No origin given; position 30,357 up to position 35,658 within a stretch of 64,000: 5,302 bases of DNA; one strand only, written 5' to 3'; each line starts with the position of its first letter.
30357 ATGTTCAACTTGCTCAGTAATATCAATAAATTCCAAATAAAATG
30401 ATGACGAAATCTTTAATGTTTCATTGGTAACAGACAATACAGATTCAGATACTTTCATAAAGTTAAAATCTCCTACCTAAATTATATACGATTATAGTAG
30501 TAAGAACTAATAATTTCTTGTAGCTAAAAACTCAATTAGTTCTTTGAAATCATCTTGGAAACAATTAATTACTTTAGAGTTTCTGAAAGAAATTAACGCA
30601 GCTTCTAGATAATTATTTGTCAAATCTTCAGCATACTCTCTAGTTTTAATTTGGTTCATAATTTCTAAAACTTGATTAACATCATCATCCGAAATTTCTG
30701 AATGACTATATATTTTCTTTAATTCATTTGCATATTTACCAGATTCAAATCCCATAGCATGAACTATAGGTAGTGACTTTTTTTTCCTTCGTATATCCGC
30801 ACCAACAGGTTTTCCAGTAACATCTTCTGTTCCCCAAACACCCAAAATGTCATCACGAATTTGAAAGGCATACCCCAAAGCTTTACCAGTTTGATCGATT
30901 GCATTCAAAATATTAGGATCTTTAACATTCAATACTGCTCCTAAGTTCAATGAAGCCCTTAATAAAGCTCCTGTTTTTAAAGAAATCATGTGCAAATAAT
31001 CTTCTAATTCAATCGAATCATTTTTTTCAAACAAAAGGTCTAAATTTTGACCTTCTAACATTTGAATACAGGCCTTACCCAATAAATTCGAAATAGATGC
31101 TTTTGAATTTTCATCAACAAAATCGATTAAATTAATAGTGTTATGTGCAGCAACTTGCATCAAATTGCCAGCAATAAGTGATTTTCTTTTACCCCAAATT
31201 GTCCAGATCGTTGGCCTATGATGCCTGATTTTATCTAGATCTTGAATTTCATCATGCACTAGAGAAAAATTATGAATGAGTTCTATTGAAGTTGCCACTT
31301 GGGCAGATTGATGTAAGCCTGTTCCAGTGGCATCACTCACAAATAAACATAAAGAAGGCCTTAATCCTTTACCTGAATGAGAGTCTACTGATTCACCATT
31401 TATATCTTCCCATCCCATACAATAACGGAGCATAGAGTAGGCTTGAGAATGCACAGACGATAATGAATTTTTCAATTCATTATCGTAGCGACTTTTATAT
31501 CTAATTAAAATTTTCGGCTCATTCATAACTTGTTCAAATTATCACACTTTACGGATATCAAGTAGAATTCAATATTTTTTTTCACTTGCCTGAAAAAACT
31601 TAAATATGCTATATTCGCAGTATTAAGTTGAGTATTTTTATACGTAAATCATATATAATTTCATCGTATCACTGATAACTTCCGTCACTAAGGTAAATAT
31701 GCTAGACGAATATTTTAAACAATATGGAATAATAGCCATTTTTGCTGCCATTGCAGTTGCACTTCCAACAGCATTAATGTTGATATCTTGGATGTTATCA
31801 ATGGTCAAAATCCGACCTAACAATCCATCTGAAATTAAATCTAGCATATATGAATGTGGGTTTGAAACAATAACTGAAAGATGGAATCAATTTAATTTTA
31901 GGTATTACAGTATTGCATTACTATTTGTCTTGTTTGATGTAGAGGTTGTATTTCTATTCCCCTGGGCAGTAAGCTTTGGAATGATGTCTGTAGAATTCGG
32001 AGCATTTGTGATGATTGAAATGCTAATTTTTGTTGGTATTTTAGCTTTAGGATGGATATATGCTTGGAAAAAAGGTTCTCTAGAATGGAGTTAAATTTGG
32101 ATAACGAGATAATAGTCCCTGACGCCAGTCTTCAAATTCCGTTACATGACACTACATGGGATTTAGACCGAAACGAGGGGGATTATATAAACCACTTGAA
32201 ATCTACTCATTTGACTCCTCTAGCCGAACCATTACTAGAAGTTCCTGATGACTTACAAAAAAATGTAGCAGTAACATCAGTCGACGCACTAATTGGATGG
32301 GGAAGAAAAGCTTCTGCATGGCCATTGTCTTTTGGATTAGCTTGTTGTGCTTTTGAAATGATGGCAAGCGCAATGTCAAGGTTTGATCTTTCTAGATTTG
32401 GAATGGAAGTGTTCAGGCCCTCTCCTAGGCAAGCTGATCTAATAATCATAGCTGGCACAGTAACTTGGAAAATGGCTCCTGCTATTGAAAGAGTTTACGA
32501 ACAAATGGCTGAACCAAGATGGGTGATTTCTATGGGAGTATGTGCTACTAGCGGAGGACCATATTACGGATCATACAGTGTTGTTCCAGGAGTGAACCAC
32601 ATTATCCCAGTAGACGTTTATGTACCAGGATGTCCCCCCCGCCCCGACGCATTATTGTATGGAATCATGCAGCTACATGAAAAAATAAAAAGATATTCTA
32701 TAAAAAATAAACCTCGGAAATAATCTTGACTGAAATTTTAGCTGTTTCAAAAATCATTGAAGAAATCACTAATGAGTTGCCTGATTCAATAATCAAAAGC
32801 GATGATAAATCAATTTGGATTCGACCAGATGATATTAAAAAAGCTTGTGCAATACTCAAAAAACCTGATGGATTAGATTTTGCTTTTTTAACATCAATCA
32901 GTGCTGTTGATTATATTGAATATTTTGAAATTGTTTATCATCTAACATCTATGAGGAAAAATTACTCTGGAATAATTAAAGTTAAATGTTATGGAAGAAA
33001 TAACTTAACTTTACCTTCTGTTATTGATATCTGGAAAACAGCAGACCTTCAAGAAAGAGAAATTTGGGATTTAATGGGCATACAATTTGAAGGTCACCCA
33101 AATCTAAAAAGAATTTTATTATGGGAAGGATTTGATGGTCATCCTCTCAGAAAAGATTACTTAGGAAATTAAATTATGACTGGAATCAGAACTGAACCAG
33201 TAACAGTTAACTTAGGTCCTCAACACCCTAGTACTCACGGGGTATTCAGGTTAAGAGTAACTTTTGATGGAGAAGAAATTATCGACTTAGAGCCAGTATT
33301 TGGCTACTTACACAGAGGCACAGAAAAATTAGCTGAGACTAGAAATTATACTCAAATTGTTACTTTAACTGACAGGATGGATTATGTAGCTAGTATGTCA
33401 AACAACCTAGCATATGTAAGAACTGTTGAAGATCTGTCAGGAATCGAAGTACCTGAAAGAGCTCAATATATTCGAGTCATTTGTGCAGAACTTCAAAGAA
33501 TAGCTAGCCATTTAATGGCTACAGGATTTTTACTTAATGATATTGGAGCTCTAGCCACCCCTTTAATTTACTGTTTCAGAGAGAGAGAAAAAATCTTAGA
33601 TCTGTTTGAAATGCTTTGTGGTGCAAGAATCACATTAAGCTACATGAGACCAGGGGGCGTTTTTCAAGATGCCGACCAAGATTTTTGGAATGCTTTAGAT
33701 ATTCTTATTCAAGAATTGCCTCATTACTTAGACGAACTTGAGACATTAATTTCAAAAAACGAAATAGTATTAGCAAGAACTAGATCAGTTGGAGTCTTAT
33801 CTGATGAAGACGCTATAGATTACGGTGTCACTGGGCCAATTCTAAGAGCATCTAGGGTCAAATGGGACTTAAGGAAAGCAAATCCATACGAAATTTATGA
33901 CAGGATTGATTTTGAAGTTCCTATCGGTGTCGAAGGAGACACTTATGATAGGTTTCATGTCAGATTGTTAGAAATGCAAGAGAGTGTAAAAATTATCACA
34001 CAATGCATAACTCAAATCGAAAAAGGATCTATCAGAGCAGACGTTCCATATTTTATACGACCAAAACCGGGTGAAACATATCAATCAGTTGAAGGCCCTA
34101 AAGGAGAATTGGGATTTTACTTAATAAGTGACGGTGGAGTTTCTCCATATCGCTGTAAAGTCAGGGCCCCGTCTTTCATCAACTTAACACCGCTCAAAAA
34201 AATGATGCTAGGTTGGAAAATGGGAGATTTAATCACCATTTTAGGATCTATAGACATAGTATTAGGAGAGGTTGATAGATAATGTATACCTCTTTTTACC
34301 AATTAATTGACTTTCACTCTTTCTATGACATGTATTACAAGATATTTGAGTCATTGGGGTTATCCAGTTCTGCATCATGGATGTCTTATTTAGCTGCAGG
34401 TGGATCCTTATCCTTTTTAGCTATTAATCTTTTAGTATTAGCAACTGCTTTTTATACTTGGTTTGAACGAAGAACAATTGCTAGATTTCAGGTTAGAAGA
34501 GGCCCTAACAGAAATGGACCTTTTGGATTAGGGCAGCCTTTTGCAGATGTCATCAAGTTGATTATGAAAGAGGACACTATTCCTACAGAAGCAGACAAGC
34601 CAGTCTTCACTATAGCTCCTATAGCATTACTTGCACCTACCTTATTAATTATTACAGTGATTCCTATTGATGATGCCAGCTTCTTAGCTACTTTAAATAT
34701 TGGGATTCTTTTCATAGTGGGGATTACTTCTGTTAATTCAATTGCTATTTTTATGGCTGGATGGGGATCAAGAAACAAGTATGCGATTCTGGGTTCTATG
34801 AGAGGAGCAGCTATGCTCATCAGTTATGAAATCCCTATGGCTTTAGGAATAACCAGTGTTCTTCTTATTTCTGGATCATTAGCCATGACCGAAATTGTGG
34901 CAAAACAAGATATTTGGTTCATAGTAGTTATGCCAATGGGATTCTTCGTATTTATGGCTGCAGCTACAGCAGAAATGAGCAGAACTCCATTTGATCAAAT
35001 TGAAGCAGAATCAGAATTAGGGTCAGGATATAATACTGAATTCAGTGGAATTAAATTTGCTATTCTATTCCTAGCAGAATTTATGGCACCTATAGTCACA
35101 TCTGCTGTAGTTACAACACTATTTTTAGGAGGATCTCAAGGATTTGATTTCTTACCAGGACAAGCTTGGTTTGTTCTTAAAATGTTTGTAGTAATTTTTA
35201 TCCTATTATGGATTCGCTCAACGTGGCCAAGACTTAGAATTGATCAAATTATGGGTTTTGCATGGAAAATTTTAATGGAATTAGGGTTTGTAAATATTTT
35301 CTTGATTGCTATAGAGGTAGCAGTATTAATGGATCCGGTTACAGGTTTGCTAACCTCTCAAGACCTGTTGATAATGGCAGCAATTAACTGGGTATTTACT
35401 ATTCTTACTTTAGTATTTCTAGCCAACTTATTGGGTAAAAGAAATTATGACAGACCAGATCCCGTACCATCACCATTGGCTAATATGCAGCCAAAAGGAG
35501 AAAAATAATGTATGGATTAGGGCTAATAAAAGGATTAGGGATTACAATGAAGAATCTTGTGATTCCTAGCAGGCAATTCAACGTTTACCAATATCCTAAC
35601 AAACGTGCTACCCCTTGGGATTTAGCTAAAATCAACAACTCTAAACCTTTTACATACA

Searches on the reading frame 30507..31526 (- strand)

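Call 28: search_protein_families(library=ncbifam, max_evalue=1e-10, proteins=[window:30507-31526:-])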
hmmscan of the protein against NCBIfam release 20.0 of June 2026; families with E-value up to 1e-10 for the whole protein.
window:30507-31526:- (339 aa): 16 families
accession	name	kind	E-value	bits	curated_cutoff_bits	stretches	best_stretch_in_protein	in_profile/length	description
NF041169.1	f2_encap_cargo4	exception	3.3e-83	279.7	450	1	5-338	3-333/334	family 2 encapsulin nanocompartment cargo protein polyprenyl transferase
NF045549.1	GGPPsyn_IdsB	equivalog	7.4e-67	225.8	475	1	6-316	19-327/346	geranylgeranyl diphosphate synthase IdsB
NF040698.1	IdsA_Meth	equivalog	1.5e-58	198.5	468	1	48-311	38-301/328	short chain isoprenyl diphosphate synthase IdsA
NF041003.1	GGPP_syn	equivalog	1.1e-52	179.2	500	1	51-336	39-323/326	geranylgeranyl diphosphate synthase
NF045485.1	FPPsyn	subfamily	1.7e-40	139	275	1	50-298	35-288/288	farnesyl diphosphate synthase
TIGR02748.1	GerC3_HepT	equivalog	2.1e-36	125.6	456.55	1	51-338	42-318/319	heptaprenyl diphosphate synthase component II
TIGR02749.1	prenyl_cyano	equivalog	1.4e-33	116.3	383.2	1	46-337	38-320/322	solanesyl diphosphate synthase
NF040789.2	gerfarn_diphsyn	equivalog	1.9e-32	112.8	560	1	76-309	86-316/345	geranylfarnesyl diphosphate synthase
NF045628.1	HxpDPsynlarge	equivalog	3.2e-31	108.5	500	1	46-316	29-289/311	hexaprenyl-diphosphate synthase large subunit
NF045685.1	GGPPSynCrtE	equivalog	8.3e-30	103.8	460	1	51-271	41-265/293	geranylgeranyl diphosphate synthase CrtE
NF007877.0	PRK10581.1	equivalog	8.9e-28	97.3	321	1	51-264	43-260/299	(2E,6E)-farnesyl diphosphate synthase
NF042416.1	GFPPS_Mycobact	equivalog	1.7e-26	93.1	600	1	51-320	41-331/350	bifunctional (2E,6E)-farnesyl/geranyl diphosphate synthase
NF008140.0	PRK10888.1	equivalog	6.6e-26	91.4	412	1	47-307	39-292/323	octaprenyl diphosphate synthase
NF042417.1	NPPPS_Mycobact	equivalog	1e-23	83.9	600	1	51-310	55-307/335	nonaprenyl/(2E,6E)-farnesyl/geranylgeranyl diphosphat synthase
NF040627.1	GFPS_Meth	equivalog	1.7e-23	83.5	600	1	46-239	34-217/285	geranylfarnesyl diphosphate synthase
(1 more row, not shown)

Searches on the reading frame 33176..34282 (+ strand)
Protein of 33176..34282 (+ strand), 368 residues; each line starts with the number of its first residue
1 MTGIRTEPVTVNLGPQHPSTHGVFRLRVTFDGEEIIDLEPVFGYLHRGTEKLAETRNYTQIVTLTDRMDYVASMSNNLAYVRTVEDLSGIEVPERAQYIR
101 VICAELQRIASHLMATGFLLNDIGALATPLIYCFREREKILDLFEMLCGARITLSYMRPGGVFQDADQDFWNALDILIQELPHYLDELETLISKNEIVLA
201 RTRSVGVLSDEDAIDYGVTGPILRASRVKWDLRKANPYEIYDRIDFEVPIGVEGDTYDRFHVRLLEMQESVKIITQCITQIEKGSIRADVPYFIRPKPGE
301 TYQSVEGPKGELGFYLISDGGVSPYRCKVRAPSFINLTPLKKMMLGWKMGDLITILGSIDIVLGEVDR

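Call 28: search_protein_families(library=ncbifam, max_evalue=1e-10, proteins=[window:33176-34282:+])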
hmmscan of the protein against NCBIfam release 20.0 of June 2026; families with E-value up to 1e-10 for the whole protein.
window:33176-34282:+ (368 aa): 7 families
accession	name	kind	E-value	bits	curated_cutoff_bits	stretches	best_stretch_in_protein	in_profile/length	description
NF008974.0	PRK12322.1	equivalog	4.2e-154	512.9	522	1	4-368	2-366/366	NADH-quinone oxidoreductase subunit D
TIGR01962.1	NuoD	equivalog_domain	6.3e-143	476.3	459.35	2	9-296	3-289/386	NADH dehydrogenase (quinone) subunit D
NF004739.1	PRK06075.1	equivalog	6.6e-140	466.2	360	2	10-291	2-282/384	NADH-quinone oxidoreductase subunit D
NF009808.0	PRK13292.1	equivalog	2e-115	386.4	1156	2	7-289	406-687/791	NADH-quinone oxidoreductase subunit B/C/D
NF005649.0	PRK07415.1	equivalog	1.3e-110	370.1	583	2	4-285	6-287/394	NAD(P)H-quinone oxidoreductase subunit H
NF008728.0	PRK11742.1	equivalog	1.9e-106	356.8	840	2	9-296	215-501/598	NADH-quinone oxidoreductase subunit C/D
NF040602.1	F420_dehyd_FpoD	exception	5.4e-106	354.7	600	1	9-368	8-372/372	F420H2 dehydrogenase subunit FpoD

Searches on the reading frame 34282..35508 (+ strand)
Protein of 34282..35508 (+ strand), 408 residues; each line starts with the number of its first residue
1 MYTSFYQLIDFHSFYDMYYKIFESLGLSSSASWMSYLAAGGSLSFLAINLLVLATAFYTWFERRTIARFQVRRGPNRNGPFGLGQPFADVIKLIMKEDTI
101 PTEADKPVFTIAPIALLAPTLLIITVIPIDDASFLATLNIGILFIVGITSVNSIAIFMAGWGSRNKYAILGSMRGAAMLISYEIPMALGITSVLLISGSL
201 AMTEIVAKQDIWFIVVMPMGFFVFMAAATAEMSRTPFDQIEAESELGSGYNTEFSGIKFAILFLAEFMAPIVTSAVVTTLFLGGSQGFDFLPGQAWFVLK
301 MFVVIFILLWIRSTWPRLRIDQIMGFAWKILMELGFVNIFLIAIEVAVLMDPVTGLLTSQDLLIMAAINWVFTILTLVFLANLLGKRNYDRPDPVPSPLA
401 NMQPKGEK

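Call 28: search_protein_families(library=ncbifam, max_evalue=1e-10, proteins=[window:34282-35508:+])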
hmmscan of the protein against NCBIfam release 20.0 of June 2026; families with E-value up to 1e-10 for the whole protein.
window:34282-35508:+ (408 aa): 7 families
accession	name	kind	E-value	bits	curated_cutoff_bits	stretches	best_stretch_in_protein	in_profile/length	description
NF004741.0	PRK06076.1-2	equivalog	1.2e-95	320.6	305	1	45-347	27-334/337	NADH-quinone oxidoreductase subunit NuoH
NF004740.0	PRK06076.1-1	equivalog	1.1e-85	288.1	399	1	47-345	21-319/325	NADH-quinone oxidoreductase subunit NuoH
NF004743.0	PRK06076.1-4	equivalog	1.3e-82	278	494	1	47-378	23-371/433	NADH-quinone oxidoreductase subunit NuoH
NF004745.0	PRK06076.1-6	equivalog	2.7e-82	276.7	450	1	45-346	20-333/341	NADH-quinone oxidoreductase subunit NuoH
NF040610.1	F420_dehyd_FpoH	exception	2.3e-80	270.5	475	1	45-341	17-331/339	F420H2 dehydrogenase subunit FpoH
NF004742.0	PRK06076.1-3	equivalog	7.8e-78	262.1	531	1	50-347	34-349/356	NADH-quinone oxidoreductase subunit NuoH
NF004744.0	PRK06076.1-5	equivalog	3.5e-71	240.3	542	1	18-285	11-280/372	NADH-quinone oxidoreductase subunit NuoH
